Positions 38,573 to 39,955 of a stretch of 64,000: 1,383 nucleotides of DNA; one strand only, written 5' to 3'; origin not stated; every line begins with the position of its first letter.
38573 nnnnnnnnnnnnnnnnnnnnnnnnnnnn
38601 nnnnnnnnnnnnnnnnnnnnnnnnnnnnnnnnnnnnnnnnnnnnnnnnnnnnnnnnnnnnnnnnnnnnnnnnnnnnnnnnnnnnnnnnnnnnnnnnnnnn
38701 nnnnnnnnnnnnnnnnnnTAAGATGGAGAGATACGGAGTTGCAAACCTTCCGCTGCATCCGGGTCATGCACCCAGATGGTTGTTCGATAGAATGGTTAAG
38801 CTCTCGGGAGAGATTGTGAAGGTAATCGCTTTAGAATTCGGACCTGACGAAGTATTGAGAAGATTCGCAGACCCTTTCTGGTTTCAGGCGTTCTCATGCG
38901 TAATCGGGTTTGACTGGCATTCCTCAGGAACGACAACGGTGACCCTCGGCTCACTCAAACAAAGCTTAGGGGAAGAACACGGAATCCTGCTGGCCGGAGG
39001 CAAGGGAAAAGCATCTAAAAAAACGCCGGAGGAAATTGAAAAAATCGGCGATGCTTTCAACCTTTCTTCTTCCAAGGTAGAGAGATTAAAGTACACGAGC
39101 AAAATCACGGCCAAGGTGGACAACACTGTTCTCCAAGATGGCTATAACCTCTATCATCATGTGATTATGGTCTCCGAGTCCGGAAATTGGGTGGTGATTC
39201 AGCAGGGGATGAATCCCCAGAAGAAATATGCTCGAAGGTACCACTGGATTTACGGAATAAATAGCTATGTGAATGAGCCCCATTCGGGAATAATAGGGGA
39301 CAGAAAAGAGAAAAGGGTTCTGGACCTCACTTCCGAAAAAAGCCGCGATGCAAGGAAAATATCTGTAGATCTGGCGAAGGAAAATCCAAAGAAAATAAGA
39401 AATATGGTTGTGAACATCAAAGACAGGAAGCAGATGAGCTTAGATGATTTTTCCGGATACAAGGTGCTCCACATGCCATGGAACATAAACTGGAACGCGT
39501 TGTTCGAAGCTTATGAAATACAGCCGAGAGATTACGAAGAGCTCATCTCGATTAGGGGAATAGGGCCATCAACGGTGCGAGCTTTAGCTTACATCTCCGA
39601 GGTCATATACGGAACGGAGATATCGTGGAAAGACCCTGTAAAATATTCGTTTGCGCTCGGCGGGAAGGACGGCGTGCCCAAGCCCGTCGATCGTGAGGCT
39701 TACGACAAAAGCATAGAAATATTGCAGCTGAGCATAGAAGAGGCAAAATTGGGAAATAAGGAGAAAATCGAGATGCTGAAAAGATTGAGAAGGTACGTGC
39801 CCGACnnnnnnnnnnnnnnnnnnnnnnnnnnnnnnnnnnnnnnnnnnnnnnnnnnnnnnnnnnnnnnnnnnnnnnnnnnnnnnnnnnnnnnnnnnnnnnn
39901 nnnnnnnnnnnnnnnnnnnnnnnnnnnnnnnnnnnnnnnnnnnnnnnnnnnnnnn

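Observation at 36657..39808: Four-gene operon: intact KaiC-like ATPase, two decayed RecA-fold paralogs and a DUF763 protein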

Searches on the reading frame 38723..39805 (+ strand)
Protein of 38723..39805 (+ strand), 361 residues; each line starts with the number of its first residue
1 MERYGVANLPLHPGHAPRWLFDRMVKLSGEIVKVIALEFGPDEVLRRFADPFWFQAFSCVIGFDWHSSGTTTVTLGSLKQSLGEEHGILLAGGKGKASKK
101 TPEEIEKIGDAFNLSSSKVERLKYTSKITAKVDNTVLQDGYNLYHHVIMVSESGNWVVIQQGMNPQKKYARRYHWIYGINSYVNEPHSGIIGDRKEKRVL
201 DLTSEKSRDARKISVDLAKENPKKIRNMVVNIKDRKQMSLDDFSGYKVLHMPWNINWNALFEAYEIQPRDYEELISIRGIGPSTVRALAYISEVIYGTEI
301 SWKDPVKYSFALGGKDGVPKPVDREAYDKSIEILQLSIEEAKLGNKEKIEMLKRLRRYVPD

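Call 3: search_protein_families(library=pfam, proteins=[window:38723-39805:+], max_evalue=1)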
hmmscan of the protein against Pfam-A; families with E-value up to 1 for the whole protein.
window:38723-39805:+ (361 aa): 3 families
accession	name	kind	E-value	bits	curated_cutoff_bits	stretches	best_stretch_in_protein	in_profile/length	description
PF05559.16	DUF763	-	2e-132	441.7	35.5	1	5-322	1-319/319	Protein of unknown function (DUF763)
PF00633.29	HHH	-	0.0011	19.2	24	1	266-288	5-27/30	Helix-hairpin-helix motif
PF14520.12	HHH_5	-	0.02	15.8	27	1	272-289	2-19/57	Helix-hairpin-helix domain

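Call 4: search_protein_families(library=ncbifam, proteins=[window:38723-39805:+], max_evalue=1)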
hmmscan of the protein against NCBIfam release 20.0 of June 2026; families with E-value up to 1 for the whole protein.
window:38723-39805:+ (361 aa): 2 families
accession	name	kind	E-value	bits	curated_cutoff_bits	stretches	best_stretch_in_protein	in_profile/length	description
NF000507.1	AAC_6p_Ie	exception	0.025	14.5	450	1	167-227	86-147/201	aminoglycoside N-acetyltransferase AAC(6')-Ie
NF033693.0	AAC_6p_Ie_fam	exception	0.03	14.5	340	1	166-227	85-147/179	AAC(6')-Ie family aminoglycoside N-acetyltransferase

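Call 5: search_solved_structures(query=window:38723-39805:+, max_evalue=1, show_alignments=2)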
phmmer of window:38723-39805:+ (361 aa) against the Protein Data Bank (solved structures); distinct sequences matched with E-value up to 1: 2.
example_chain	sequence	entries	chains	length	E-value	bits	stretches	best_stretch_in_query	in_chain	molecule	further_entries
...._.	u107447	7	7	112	0.78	12.3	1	170-245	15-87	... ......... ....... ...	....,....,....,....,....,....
7nhk_n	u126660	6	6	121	0.95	12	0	170-245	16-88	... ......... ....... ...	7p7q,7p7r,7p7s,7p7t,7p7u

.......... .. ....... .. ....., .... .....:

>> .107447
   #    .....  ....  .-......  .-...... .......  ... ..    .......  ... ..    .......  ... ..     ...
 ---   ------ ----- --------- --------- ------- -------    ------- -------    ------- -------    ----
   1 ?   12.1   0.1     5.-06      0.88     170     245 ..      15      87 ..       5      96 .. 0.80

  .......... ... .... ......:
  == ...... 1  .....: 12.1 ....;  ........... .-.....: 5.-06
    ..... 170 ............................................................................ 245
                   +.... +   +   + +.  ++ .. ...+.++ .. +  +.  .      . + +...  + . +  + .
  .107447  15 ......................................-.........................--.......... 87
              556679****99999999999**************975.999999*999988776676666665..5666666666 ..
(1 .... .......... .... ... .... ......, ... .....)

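Call 7: find_homologous_proteins(query=window:38723-39805:+, max_evalue=0.00001)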
Query window:38723-39805:+ (361 aa): 7992 proteins with E <= 0.00001 among 8000 candidates; the best 120 are listed.
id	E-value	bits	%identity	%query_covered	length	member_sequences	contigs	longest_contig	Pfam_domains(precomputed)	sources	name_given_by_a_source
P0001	7.5e-243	823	100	100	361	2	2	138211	PF05559.17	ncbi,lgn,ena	-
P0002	8.1e-216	734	85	100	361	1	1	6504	PF05559.17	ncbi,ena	-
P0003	4.2e-194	663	78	100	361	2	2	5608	PF05559.17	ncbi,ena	-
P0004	7.0e-194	662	77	100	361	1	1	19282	PF05559.17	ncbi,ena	-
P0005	3.3e-193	660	76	100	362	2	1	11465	PF05559.17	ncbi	-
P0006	3.6e-191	653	76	100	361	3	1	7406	PF05559.17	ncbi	-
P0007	2.0e-187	641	73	100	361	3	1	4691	PF05559.17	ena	-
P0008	1.4e-184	632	75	100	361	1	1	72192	PF05559.17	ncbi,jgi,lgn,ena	-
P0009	1.6e-184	631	72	100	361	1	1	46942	PF05559.17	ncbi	-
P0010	4.6e-184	630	73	100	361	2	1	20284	PF05559.17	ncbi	-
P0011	5.2e-183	626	72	100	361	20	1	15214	PF05559.17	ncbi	-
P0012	5.7e-183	626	73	100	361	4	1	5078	PF05559.17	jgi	-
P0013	9.4e-183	626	72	100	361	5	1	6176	PF05559.17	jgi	jgi:hypothetical protein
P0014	4.9e-180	617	71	100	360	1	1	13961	PF05559.17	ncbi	-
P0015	6.6e-180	616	71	100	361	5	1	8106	PF05559.17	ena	-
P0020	1.6e-178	612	72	100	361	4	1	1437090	PF05559.17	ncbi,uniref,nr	ncbi:hypothetical protein AciM339_0352 [Aciduliprofundum sp. MAR08-339]|uniref:DUF763 domain-contain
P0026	9.4e-175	599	71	100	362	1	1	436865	PF05559.17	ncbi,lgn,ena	-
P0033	8.3e-151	521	60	100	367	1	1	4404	PF05559.17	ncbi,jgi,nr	ncbi:MAG TPA: DUF763 domain-containing protein [Thermoplasmatales archaeon]|nr:DUF763 domain-contain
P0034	1.5e-150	520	64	100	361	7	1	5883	PF05559.17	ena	-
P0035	1.1e-144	500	59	99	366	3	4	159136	PF05559.17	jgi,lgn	jgi:hypothetical protein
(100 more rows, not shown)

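Call 10: find_related_loci(query=A1, collection=genome_contigs, flank=8000)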
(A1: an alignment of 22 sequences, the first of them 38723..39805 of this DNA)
Query A1 (361 aa) in genome_contigs; peptide patterns used: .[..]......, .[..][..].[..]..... (x = any residue, [..] = any of these).
600 stretches matched a pattern (row limit reached: there are more); 597 encode a relative of the query (tblastn E <= 1e-3); the best 80 are kept; 80 distinct loci.
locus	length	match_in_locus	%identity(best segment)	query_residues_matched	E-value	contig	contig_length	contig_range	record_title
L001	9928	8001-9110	56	1-358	4e-140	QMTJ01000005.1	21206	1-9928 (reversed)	MAG: Thermoplasmata archaeon isolate B24_G9 B24_Guay9_scaffold_01439, whole genome shotgun sequence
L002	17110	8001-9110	56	1-360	4e-139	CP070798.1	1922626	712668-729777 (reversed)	MAG: Thermoplasmatales archaeon isolate bin14 chromosome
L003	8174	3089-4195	56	1-360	1e-138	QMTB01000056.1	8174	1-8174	MAG: Thermoplasmata archaeon isolate B44_G15 B44_Guay15_scaffold_02867, whole genome shotgun sequence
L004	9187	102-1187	57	1-359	2e-138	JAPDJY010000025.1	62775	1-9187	MAG: Thermoproteota archaeon isolate S9B3_HD70 c_000000000173, whole genome shotgun sequence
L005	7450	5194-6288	54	1-360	7e-137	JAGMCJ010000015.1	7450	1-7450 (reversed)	MAG: Thermoplasmata archaeon isolate RS_17_1 ZL495.bin.1.fa_15, whole genome shotgun sequence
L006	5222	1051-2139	55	1-360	2e-136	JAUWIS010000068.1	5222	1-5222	MAG: Methanobacteriota archaeon isolate CSMAG_2300 CSMAG_2300_k127_10492215_length_5222_cov_9.0000, whole genome shotgun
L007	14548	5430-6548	54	1-360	2e-135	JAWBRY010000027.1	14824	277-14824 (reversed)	MAG: Candidatus Bathyarchaeia archaeon isolate JZ-1_201705_bins_87 JZ-1_201705_bins_87_scaffold_27, whole genome shotgun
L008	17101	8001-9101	56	1-358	1e-134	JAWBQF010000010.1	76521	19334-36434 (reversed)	MAG: Candidatus Methanomethylicia archaeon isolate JZ-1_201705_bins_15 JZ-1_201705_bins_15_scaffold_10, whole genome sho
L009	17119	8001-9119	54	1-360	2e-134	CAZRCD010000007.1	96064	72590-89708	MAG TPA_asm: uncultured Candidatus Bathyarchaeia archaeon isolate binchicken_co262_240 genome assembly, contig: NODE_127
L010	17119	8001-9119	54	1-360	9e-134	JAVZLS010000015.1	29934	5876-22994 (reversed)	MAG: Candidatus Bathyarchaeia archaeon isolate DRTY-6_201907_bins_66 DRTY-6_201907_bins_66_scaffold_15, whole genome sho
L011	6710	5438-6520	55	1-360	5e-134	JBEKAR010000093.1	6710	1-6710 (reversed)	MAG: Methanomassiliicoccales archaeon isolate SPRUCE 117 SPRUCE_117_93, whole genome shotgun sequence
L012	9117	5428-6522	53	3-357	2e-133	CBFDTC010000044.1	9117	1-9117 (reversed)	MAG TPA_asm: Candidatus Bathyarchaeota archaeon isolate SRR6823440_binner13_Refined_89 genome assembly, contig: ERZ65034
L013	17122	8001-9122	52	1-361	8e-133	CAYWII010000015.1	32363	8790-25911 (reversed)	MAG TPA_asm: uncultured Candidatus Bathyarchaeia archaeon isolate binchicken_co274_118 genome assembly, contig: NODE_353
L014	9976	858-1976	52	1-360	9e-133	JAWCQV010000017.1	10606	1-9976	MAG: Candidatus Bathyarchaeia archaeon isolate JZ-2_201907_bins_210 JZ-2_201907_bins_210_scaffold_17, whole genome shotg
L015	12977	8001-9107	50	1-359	6e-133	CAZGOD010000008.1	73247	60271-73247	MAG TPA_asm: uncultured Thermoplasmatales archaeon isolate SRP214966_co4_455 genome assembly, contig: NODE_148_length_73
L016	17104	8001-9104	54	1-358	6e-133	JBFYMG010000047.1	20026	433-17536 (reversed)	MAG: Thermoplasmatales archaeon isolate PPR_0056 k121_1491705, whole genome shotgun sequence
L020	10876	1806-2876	53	1-360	1e-131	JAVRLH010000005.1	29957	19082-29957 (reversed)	MAG: Thermoplasmatota archaeon isolate TVZ.SD19.223 Thermoplasmatota_3_MX18.10_25_29958_12.855478, whole genome shotgun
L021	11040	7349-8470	54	1-361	6e-131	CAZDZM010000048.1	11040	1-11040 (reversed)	MAG TPA_asm: uncultured Candidatus Bathyarchaeia archaeon isolate binchicken_co124_290 genome assembly, contig: NODE_404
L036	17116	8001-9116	51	1-359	9e-129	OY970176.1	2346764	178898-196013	MAG: Candidatus Bathyarchaeota archaeon isolate MFD03726.bin.c.13 genome assembly, chromosome: 1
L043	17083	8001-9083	54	1-360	1e-127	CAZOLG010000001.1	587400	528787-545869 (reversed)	MAG TPA_asm: uncultured Methanomassiliicoccales archaeon isolate SRP141376_co1_297 genome assembly, contig: NODE_3_lengt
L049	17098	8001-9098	52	1-360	5e-127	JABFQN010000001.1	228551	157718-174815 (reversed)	Candidatus Bathyarchaeota archaeon A05DMB-3 NODE_38_length_228551_cov_21.533642, whole genome shotgun sequence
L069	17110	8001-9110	53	3-359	2e-124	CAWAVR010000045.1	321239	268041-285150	MAG: uncultured Methanobacteriaceae archaeon isolate MFD01112.bin.1.15 genome assembly, contig: contig_78452, whole geno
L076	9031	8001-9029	55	1-333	3e-124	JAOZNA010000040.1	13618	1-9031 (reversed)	MAG: Candidatus Bathyarchaeota archaeon isolate GMC4_bin_42_sub GMC4_5701_length_13618_cov_8.545823, whole genome shotgu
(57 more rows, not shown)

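Call 12: find_encoding_contigs(protein=P0020, flank=8000, max_places=3)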
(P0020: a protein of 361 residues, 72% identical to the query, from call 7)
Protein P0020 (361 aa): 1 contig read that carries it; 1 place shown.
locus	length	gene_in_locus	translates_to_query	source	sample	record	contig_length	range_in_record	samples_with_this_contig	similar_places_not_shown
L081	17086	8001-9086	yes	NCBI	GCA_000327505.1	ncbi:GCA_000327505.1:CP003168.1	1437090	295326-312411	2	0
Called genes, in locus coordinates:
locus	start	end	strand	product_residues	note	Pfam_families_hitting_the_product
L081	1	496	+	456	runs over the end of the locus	PF01523:PmbA_TldD_1st, PF19290:PmbA_TldD_2nd, PF19289:PmbA_TldD_3rd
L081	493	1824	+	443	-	PF01523:PmbA_TldD_1st (faint), PF19290:PmbA_TldD_2nd (weak), PF19289:PmbA_TldD_3rd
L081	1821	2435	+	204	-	-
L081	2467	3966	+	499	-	PF00221:Lyase_aromatic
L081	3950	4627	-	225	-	PF01381:HTH_3, PF12844:HTH_19 (weak), PF13560:HTH_31 (weak)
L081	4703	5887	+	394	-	PF05977:MFS_3 (weak), PF07690:MFS_1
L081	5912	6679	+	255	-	PF06745:ATPase, PF13481:AAA_25 (faint), PF23442:DUF7125 (weak)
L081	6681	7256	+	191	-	PF23365:DUF7090 (weak)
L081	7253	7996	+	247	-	PF06745:ATPase, PF23442:DUF7125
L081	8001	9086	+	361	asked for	PF05559:DUF763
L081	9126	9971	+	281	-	PF13292:DXP_synthase_N, PF00456:Transketolase_N, PF09364:XFP_N (weak), PF02775:TPP_enzyme_C (weak), PF00676:E1_dh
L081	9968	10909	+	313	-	PF02779:Transket_pyr, PF02780:Transketolase_C, PF22613:Transketolase_C_1 (weak)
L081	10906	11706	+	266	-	PF00923:TAL_FSA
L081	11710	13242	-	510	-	PF01943:Polysacc_synt, PF03023:MurJ (faint)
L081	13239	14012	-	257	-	PF01048:PNP_UDP_1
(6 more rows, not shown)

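Call 13: find_encoding_contigs(protein=P0001, flank=8000, max_places=3)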
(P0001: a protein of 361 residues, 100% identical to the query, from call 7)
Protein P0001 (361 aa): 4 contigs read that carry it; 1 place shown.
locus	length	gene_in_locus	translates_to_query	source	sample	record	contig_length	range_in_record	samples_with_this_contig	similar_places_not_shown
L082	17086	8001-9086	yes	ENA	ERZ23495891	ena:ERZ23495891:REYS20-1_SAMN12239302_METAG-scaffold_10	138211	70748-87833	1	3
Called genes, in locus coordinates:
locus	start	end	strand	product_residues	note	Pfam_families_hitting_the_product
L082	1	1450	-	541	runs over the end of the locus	-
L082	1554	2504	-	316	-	PF00890:FAD_binding_2 (faint), PF01134:GIDA (faint), PF01266:DAO (faint), PF01494:FAD_binding_3 (faint), PF03486:HI0933_like (faint), PF07992:Pyr_redox_2, PF13738:Pyr_redox_3, PF00070:Pyr_redox, +1 more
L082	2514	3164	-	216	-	PF00085:Thioredoxin (faint), PF13098:Thioredoxin_2 (weak), PF14595:Thioredoxin_9 (faint), PF00462:Glutaredoxin (faint), PF13192:Thioredoxin_3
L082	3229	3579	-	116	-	-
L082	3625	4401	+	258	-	PF00705:PCNA_N, PF02747:PCNA_C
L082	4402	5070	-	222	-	PF00535:Glycos_transf_2, PF10111:Glyco_tranf_2_2 (weak), PF13641:Glyco_tranf_2_3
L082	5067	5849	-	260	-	PF00535:Glycos_transf_2, PF10111:Glyco_tranf_2_2, PF13641:Glyco_tranf_2_3, PF13632:Glyco_trans_2_3 (weak)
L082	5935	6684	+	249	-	PF13481:AAA_25 (faint), PF23442:DUF7125 (weak), PF03796:DnaB_C (weak), PF06745:ATPase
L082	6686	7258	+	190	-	PF23365:DUF7090 (weak)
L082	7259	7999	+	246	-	PF06745:ATPase, PF23442:DUF7125 (weak)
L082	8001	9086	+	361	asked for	PF05559:DUF763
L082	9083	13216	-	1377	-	PF27332:TP_0781 (faint), PF05345:He_PIG (faint), PF13750:Big_3_3 (faint), PF18911:PKD_4 (faint), PF19077:Big_13 (faint), PF02687:FtsX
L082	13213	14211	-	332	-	PF02687:FtsX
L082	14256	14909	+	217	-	PF00005:ABC_tran, PF13304:AAA_21 (faint)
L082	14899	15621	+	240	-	-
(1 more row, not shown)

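Call 14: find_encoding_contigs(protein=P0026, flank=6000, max_places=2)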
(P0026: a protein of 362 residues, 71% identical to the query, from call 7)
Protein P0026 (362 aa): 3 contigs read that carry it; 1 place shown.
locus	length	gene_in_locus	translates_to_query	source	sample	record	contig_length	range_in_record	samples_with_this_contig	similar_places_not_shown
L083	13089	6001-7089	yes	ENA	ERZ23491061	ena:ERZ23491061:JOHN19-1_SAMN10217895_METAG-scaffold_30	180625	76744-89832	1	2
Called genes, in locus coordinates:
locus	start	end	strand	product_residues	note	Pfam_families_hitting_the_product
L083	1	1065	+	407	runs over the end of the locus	PF07690:MFS_1, PF12832:MFS_1_like (weak), PF00083:Sugar_tr (faint), PF07690:MFS_1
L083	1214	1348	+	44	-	-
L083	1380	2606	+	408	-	PF04055:Radical_SAM, PF13186:SPASM (weak)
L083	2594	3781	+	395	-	PF07690:MFS_1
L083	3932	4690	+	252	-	PF13481:AAA_25 (weak), PF03796:DnaB_C (weak), PF06745:ATPase, PF23442:DUF7125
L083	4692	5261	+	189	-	PF23365:DUF7090 (weak)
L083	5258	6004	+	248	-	PF05625:PAXNEB (faint), PF06745:ATPase, PF23442:DUF7125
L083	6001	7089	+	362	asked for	PF05559:DUF763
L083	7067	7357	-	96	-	PF00881:Nitroreductase, PF14512:TM1586_NiRdase (weak)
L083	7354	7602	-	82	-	PF00881:Nitroreductase, PF14512:TM1586_NiRdase (weak)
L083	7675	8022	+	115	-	PF06133:Com_YlbF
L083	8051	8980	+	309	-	PF01008:IF-2B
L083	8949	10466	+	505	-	PF02885:Glycos_trans_3N, PF00591:Glycos_transf_3, PF07831:PYNP_C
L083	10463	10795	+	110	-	-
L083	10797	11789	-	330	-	PF01297:ZnuA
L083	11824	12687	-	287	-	PF04258:Peptidase_A22B (weak), PF06550:SPP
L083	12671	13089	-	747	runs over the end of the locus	PF01751:Toprim, PF01131:Topoisom_bac, PF01396:Zn_ribbon_Top1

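Call 15: find_encoding_contigs(protein=P0035, flank=6000, max_places=2)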
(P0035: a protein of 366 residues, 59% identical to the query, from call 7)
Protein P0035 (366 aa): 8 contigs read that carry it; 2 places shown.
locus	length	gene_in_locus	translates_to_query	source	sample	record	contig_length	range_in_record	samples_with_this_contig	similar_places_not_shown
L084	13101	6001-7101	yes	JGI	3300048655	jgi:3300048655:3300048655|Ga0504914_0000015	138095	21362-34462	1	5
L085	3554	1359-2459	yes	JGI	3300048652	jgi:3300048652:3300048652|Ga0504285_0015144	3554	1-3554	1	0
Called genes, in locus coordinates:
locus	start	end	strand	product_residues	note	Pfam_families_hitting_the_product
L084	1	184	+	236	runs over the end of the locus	PF01769:MgtE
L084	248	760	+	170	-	PF05916:Sld5, PF27418:GINS23_N, PF22090:Gins51_C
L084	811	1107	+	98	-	PF00935:Ribosomal_L44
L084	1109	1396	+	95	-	-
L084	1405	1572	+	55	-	PF01667:Ribosomal_S27e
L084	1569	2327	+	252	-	PF00575:S1 (weak), PF07541:EIF_2_alpha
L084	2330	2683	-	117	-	-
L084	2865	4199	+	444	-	PF02881:SRP54_N, PF00448:SRP54, PF01656:CbiA (faint), PF02978:SRP_SPB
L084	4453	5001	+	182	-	PF10469:AKAP7_NLS, PF02834:LigT_PEase, PF13563:2_5_RNA_ligase2, PF02834:LigT_PEase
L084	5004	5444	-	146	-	-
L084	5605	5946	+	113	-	PF04430:DUF498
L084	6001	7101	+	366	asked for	PF05559:DUF763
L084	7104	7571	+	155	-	PF13302:Acetyltransf_3 (weak), PF00583:Acetyltransf_1, PF13673:Acetyltransf_10, PF13508:Acetyltransf_7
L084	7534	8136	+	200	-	PF13238:AAA_18, PF04275:P-mevalo_kinase (faint)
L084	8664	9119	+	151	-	PF01467:CTP_transf_like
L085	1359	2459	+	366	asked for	PF05559:DUF763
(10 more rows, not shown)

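Call 16: predict_structure(alignment_id=A1)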
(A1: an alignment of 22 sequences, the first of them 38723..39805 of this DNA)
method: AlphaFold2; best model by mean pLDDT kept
length: 361 residues; sequences in the alignment: 22
mean_pLDDT: 66.9   pTM: 0.60
mean pLDDT of the five models: 66.9, 61.0, 59.6, 57.6, 57.1
residues with pLDDT >= 90: 50; 70-90: 110; 50-70: 123; < 50: 78
segments of 3 or more residues with pLDDT < 50: 134-137, 184-191, 263-266, 279-281, 283-331, 358-361
pLDDT, mean of each block of 10 residues (from residue 1): 69 70 78 78 86 74 72 91 92 88 95 93 83 53 86 92 81 76 45 56 61 70 69 54 64 59 49 54 48 40 36 30 44 57 68 54 39
secondary structure, 60 per line:
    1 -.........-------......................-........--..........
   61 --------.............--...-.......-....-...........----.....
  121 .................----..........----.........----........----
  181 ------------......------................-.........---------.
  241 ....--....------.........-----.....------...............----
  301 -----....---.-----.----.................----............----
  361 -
elements in order: E2-10 H18-39 H41-48 H51-60 H69-81 E88-94 H96-99 H101-111 H116-137 E142-151 E156-164 E169-176 H193-198 H205-220 H222-230 H240-244 E247-250 H257-265 H271-275 H282-296 H306-309 H324-340 H345-356

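Call 21: fold_search(model_id=the predicted structure, library=pdb)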
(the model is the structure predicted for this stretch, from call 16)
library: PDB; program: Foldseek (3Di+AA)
matches with E <= 10: 374; with E <= 0.001: 0
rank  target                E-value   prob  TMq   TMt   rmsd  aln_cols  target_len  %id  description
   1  6tps_P                3.9e-01  0.06  0.08  0.06  28.5       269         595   13  early intermediate RNA Polymerase I Pre-initiation complex - eiPIC (released 2020-03-18)
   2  9of2_C                5.7e-01  0.10  0.10  0.12  11.6        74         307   15  Dimer of HIF-2a-ARNT Heterodimers Complexed on 51-bp HRE/HAS (released 2025-06-11)
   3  8gii_B                6.4e-01  0.09  0.16  0.21  16.6       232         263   14  TEM-1 Beta Lactamase Variant 80.a (released 2024-04-17)
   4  9e9v_p                6.4e-01  0.06  0.11  0.19  18.9       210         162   10  Structural Insights into HIV-1 Vif-Mediated Ubiquitination and Degradation of APOBEC3H (released 2026-03-11)
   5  3f1o_A                6.8e-01  0.14  0.11  0.25   6.2        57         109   12  Crystal structure of the high affinity heterodimer of HIF2 alpha and ARNT C-terminal PAS domains, with an internally-b (released 2009-01-20)
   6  5u50_D                6.8e-01  0.08  0.13  0.22  13.3       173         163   10  Crystal structure of citrus MAF1 in space group C 2 2 21 (released 2017-07-19)
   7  8dzj_B                7.6e-01  0.02  0.08  0.12  21.2       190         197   12  Cryo-EM structure of Acidibacillus sulfuroxidans Cas12f in complex with sgRNA and target DNA (released 2023-07-12)
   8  1shv                  8.0e-01  0.08  0.15  0.18  16.4       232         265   11  STRUCTURE OF SHV-1 BETA-LACTAMASE (released 1999-05-06)
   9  6pq8                  8.0e-01  0.04  0.10  0.12  15.2       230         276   12  Crystal structure of TLA-1 S70G extended spectrum Beta-lactamase in complex with clavulanic acid (released 2019-12-11)
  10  4qg5_A                8.4e-01  0.08  0.09  0.06  14.8       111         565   15  Crystal structure of phosphoglucomutase from Leishmania major at 3.5 angstrom resolution (released 2015-05-27)
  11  6m37_C                8.9e-01  0.30  0.16  0.41   6.9       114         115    8  The crystal structure of B. subtilis RsbV/RsbW complex in the hexagonal crystal form (released 2020-07-15)
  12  5u50_B                8.9e-01  0.06  0.13  0.21  13.1       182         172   10  Crystal structure of citrus MAF1 in space group C 2 2 21 (released 2017-07-19)
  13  9ofu_C                9.4e-01  0.07  0.10  0.12  12.4        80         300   14  Dimer of HIF-1a-ARNT Heterodimers Complexed on 52-bp HRE/HAS (released 2025-06-11)
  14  3f1n_A                1.1e+00  0.11  0.10  0.25   6.2        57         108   12  Crystal structure of a high affinity heterodimer of HIF2 alpha and ARNT C-terminal PAS domains, with internally bound  (released 2009-01-20)
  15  6czw_A                1.2e+00  0.10  0.11  0.26   6.2        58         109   12  Crystal structure of PT1940 bound to HIF2a-B*:ARNT-B* complex (released 2018-10-31)
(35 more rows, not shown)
